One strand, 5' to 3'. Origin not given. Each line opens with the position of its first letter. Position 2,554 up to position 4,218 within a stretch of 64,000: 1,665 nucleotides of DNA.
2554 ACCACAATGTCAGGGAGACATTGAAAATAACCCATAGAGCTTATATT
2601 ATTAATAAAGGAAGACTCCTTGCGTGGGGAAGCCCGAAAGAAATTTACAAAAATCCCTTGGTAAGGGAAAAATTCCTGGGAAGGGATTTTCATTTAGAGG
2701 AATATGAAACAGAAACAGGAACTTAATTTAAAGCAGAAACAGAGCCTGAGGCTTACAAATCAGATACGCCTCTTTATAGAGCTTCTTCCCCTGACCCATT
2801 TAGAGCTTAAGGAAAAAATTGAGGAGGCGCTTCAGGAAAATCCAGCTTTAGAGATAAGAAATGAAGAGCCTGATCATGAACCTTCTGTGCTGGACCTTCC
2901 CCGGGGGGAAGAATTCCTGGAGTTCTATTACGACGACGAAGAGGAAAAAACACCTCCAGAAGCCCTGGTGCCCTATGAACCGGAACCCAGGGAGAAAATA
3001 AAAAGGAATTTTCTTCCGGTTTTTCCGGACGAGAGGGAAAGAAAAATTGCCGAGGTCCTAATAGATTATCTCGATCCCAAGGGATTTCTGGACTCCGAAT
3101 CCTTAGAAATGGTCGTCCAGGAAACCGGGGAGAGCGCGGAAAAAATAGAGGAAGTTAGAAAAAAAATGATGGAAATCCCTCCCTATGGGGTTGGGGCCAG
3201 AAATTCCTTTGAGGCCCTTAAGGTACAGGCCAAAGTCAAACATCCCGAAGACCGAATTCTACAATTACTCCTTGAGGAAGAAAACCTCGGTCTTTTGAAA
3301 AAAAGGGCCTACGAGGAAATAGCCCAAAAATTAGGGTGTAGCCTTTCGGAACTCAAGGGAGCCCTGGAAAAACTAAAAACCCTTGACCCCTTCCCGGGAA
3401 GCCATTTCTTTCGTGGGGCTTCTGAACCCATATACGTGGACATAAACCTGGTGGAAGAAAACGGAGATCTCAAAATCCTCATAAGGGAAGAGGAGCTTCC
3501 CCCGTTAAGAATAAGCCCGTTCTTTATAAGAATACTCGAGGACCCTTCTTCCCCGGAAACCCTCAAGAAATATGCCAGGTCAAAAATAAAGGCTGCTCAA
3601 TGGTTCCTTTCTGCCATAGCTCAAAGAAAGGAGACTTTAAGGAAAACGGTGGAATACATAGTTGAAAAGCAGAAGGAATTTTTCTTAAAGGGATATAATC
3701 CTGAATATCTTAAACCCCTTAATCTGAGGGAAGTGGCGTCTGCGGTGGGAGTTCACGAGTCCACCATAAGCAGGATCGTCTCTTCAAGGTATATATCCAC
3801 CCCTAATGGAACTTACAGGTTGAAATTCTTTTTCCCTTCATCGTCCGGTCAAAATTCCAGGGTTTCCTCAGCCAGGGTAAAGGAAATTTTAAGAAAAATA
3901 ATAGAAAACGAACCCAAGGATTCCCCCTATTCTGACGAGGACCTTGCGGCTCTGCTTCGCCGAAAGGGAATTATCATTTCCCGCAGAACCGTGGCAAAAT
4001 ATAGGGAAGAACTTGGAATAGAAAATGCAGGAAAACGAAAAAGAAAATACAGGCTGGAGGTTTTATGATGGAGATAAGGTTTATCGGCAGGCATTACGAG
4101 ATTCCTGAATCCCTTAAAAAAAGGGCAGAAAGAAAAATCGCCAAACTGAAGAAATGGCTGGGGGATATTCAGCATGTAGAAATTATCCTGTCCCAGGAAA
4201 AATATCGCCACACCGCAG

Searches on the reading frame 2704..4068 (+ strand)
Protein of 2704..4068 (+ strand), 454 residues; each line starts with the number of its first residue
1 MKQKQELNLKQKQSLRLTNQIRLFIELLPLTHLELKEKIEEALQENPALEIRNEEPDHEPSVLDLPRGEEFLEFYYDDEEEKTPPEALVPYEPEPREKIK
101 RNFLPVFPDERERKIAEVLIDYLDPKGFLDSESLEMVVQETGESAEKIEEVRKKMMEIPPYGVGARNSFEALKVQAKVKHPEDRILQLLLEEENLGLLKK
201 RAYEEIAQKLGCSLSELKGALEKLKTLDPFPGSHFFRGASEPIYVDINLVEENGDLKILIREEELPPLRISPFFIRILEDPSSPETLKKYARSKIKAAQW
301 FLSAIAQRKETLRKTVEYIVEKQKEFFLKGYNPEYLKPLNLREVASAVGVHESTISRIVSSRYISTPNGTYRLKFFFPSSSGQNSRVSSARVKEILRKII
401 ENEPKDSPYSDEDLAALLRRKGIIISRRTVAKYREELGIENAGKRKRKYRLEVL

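Call 58: search_protein_families(library=ncbifam, proteins=[window:2704-4068:+], max_evalue=1e-20)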
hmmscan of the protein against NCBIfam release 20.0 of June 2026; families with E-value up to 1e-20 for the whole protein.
window:2704-4068:+ (454 aa): 7 families
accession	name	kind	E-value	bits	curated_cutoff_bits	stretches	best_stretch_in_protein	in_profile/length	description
TIGR02395.1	rpoN_sigma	equivalog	1.9e-106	356.7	277.35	1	11-446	1-434/434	RNA polymerase factor sigma-54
NF004596.0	PRK05932.1-3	subfamily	2.1e-85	287.6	499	1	85-451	145-510/515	RNA polymerase factor sigma-54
NF009118.0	PRK12469.1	subfamily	7.2e-85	285.6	396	1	78-448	108-481/483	RNA polymerase factor sigma-54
NF004595.0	PRK05932.1-2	equivalog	5.3e-83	279.5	513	1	110-447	140-482/484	RNA polymerase factor sigma-54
NF004598.0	PRK05932.1-5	equivalog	8.4e-77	259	621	1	78-446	131-502/504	RNA polymerase factor sigma-54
NF004597.0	PRK05932.1-4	equivalog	1e-61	208.9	817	1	110-447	135-475/477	RNA polymerase factor sigma-54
NF004602.0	PRK05932.2-4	equivalog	5e-55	187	506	1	3-452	3-415/416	RNA polymerase factor sigma-54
